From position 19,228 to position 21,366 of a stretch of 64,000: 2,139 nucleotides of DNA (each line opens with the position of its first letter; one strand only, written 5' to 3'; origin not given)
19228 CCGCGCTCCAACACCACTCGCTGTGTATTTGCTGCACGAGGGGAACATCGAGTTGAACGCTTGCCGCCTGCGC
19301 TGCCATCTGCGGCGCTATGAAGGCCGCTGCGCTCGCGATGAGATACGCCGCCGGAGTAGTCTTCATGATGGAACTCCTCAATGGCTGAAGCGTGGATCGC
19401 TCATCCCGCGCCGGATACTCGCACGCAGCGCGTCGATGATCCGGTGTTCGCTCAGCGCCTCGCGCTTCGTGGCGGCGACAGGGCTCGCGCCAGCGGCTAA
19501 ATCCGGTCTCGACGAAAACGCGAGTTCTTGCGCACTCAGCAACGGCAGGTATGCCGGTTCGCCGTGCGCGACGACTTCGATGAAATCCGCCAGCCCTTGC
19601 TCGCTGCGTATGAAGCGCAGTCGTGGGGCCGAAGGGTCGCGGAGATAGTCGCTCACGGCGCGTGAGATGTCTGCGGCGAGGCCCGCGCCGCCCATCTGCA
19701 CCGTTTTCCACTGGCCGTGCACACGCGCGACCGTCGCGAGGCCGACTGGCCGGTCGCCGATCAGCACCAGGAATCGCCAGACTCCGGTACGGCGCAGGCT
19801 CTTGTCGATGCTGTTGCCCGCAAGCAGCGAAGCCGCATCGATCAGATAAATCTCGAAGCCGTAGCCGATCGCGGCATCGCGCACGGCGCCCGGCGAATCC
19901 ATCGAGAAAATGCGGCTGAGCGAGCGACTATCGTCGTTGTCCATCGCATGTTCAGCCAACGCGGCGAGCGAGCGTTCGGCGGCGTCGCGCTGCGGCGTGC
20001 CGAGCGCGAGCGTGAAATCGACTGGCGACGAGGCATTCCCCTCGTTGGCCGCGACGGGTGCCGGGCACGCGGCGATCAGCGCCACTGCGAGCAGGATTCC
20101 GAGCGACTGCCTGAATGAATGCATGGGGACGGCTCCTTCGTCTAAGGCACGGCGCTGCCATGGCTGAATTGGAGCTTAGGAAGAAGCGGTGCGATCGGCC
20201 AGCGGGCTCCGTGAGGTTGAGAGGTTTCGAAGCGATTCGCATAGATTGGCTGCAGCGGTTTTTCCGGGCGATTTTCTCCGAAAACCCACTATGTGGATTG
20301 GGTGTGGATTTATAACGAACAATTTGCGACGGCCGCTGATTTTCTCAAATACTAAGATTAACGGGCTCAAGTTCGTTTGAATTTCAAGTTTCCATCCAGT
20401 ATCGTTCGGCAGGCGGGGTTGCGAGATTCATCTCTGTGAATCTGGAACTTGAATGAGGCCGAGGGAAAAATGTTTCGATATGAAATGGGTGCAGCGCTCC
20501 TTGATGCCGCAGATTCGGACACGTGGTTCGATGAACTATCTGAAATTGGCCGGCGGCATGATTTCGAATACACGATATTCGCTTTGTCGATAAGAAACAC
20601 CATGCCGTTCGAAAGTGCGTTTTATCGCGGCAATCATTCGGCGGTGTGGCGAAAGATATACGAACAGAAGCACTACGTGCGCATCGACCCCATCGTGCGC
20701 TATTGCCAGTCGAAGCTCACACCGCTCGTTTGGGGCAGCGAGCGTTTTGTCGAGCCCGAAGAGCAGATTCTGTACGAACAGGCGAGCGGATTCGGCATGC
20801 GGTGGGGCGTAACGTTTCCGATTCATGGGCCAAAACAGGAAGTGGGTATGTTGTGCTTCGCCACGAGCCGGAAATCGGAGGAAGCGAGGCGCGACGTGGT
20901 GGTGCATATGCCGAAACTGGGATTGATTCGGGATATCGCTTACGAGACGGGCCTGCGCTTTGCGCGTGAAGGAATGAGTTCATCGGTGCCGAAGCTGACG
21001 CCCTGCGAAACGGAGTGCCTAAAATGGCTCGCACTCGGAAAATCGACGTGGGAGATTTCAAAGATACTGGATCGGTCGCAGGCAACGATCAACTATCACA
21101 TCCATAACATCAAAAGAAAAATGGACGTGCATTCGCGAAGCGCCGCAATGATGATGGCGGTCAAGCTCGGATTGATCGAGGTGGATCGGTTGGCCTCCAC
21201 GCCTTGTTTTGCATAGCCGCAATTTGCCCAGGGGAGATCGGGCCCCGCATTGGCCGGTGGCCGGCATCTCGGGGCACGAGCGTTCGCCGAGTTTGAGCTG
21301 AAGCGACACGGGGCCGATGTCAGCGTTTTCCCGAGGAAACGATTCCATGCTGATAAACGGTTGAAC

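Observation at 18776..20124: Possible split zymogen: separately secreted prodomain-like protein plus papain-like Cys protease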

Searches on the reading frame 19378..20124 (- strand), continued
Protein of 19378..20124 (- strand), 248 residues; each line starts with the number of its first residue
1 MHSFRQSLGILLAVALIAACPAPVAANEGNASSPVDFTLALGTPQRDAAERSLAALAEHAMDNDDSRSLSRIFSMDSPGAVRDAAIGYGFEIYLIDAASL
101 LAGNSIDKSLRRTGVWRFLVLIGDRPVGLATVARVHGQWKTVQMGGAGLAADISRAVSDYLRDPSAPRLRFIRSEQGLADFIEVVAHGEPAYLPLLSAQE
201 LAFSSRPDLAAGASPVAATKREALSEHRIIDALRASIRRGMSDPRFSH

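Call 79: search_solved_structures(query=A6, max_evalue=10, show_alignments=4)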
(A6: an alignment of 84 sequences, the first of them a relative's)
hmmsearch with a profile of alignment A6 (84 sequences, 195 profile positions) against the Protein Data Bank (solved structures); distinct sequences matched with E-value up to 10: 6.
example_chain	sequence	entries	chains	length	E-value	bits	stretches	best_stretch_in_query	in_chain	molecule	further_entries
6hqz_A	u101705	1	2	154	0.01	18.5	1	120-165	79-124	AvrRpt2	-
12aj_A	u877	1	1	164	0.033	16.8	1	136-174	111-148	Contact-dependent inhibitor A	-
8ssm_B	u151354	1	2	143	0.034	16.7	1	136-174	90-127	Contact-dependent inhibitor A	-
8ssk_A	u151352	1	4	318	0.048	16.3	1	136-174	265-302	Fimbrial usher protein StbD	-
9l5u_A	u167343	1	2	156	0.17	14.4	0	136-165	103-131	DUF4150 domain-containing protein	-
26fb_F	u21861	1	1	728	2.7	10.5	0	63-121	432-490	Structural protein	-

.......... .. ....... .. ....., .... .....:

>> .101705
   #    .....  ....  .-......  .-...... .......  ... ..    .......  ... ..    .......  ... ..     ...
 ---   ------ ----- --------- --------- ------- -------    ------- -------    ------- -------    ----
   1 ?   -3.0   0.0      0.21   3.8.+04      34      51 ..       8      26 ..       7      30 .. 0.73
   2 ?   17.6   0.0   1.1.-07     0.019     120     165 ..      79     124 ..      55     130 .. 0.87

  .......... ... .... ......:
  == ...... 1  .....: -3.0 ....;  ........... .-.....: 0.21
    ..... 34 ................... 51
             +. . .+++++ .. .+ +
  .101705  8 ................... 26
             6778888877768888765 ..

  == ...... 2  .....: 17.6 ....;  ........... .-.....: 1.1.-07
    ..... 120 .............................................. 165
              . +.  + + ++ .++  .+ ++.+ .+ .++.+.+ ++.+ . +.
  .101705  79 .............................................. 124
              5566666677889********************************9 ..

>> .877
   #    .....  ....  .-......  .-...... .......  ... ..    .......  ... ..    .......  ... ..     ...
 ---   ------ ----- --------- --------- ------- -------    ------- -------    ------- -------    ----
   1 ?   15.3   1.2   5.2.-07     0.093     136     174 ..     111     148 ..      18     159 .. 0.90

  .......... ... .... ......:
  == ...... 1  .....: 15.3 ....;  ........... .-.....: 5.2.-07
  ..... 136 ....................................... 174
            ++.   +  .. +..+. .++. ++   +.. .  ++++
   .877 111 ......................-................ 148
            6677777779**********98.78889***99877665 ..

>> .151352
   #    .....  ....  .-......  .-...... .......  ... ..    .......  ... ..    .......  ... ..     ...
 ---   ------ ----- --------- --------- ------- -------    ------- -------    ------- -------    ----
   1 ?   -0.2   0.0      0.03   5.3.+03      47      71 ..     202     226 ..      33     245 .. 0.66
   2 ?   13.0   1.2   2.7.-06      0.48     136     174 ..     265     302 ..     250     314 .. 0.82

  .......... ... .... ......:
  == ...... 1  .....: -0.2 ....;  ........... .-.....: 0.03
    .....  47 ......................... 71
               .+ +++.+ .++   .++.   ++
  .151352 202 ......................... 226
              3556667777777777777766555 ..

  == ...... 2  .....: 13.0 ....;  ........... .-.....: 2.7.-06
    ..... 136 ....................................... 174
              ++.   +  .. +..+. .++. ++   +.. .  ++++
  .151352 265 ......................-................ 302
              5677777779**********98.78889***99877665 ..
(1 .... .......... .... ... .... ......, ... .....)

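Call 80: search_protein_families(library=pfam, alignment_id=A2, max_evalue=10)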
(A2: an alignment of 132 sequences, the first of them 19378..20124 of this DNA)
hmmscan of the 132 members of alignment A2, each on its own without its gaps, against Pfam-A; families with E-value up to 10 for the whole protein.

A. member 1, window:19378-20124:- (248 aa): 1 family
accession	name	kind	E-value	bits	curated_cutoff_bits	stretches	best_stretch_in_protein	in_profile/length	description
PF05013.17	FGase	-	0.071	13.7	28.9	1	142-201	45-103/219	N-formylglutamate amidohydrolase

B. families by the number of members that match (of 132 scanned): 41 families (the first 25 are shown)
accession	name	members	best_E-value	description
PF22559.2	GNAT-phage-like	3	0.024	Phage GNAT-like domain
PF21827.1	New_glue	2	0.012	New glue protein family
PF22394.2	AfAlkA-like_TBP-like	2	0.16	AfAlkA-like, TATA-box binding protein-like domain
PF14550.11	Peptidase_S78_2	1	0.0037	Putative phage serine protease XkdF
PF06224.18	AlkZ-like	1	0.0057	DNA glycosylase AlkZ-like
PF13550.12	Phage-tail_3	1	0.0078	Putative phage tail protein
PF01905.21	DevR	1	0.01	CRISPR-associated negative auto-regulator DevR/Csa2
PF10745.14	DUF2530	1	0.014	Protein of unknown function (DUF2530)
PF02969.23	TAF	1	0.014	TATA box binding protein associated factor (TAF)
PF21546.3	FGGY_C_2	1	0.016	Carbohydrate kinase FGGY, C-terminal domain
PF03483.22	B3_4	1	0.034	B3/4 domain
PF00272.24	Cecropin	1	0.06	Cecropin family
PF05013.17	FGase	1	0.071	N-formylglutamate amidohydrolase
PF06029.17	AlkA_N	1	0.077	AlkA N-terminal domain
PF08139.17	LPAM_1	1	0.08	Prokaryotic membrane lipoprotein lipid attachment site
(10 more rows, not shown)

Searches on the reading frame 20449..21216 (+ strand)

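Call 105: search_protein_families(library=pfam, proteins=[window:20449-21216:+], max_evalue=0.001)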
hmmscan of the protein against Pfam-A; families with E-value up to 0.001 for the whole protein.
window:20449-21216:+ (255 aa): 2 families
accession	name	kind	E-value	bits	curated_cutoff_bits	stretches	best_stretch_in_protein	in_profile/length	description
PF03472.21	Autoind_bind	-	4.8e-27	94.7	23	1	24-166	3-147/149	Autoinducer binding domain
PF00196.25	GerE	-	2.1e-17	62.9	23.5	1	182-237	2-57/57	Bacterial regulatory proteins, luxR family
